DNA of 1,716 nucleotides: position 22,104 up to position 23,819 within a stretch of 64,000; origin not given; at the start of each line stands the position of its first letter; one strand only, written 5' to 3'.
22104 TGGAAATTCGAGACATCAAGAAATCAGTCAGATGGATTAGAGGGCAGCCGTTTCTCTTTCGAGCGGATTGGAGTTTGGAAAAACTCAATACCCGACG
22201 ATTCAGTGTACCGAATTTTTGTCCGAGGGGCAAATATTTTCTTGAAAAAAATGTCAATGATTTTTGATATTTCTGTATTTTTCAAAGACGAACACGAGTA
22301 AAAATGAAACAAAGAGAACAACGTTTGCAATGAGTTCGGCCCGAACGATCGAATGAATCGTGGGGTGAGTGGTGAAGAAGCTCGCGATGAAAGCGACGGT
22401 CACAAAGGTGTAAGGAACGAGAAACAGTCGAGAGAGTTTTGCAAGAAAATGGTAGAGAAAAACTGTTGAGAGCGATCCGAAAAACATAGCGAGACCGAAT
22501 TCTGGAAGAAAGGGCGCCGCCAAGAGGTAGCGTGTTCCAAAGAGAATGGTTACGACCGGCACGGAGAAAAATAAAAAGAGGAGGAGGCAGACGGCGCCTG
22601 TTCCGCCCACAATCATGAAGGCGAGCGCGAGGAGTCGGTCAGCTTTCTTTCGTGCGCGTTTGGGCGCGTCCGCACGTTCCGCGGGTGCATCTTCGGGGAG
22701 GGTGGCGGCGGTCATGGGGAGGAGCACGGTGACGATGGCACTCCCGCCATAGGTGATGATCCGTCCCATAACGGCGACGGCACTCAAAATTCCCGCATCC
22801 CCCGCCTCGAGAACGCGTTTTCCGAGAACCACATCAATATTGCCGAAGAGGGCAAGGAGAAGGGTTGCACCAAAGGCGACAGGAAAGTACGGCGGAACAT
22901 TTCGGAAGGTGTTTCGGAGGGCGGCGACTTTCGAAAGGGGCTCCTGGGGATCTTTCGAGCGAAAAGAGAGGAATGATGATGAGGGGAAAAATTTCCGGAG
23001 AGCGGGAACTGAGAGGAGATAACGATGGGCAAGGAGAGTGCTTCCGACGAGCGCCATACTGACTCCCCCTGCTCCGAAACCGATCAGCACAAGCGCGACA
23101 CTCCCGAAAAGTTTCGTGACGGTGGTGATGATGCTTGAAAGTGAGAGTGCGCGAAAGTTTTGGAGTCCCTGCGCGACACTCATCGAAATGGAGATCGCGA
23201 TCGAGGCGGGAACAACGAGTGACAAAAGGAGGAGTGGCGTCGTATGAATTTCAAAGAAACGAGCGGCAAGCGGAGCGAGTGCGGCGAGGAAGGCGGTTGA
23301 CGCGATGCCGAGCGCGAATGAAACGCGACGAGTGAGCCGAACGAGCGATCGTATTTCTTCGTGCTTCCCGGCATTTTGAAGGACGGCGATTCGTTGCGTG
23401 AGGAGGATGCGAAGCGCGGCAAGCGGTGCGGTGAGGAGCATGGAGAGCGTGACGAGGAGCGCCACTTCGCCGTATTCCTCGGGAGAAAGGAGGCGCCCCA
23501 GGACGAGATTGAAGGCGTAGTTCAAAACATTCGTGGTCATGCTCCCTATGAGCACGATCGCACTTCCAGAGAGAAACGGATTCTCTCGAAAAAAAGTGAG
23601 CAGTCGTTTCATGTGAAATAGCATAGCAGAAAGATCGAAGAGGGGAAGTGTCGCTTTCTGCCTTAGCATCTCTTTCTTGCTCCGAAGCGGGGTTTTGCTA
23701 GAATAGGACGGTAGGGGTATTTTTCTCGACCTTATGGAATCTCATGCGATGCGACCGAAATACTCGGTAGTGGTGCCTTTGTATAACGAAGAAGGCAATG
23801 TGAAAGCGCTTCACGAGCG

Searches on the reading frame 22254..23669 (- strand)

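Call 10: search_protein_families(library=pfam, proteins=[window:22254-23669:-], max_evalue=0.001)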
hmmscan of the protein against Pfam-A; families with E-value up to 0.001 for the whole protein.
window:22254-23669:- (471 aa): 2 families
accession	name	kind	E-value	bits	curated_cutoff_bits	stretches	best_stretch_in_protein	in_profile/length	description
PF01943.22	Polysacc_synt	-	3.7e-09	36.9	28.2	1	33-321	2-271/274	Polysaccharide biosynthesis protein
PF13440.11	Polysacc_synt_3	-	9.9e-07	28.7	23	1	56-383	1-290/293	Polysaccharide biosynthesis protein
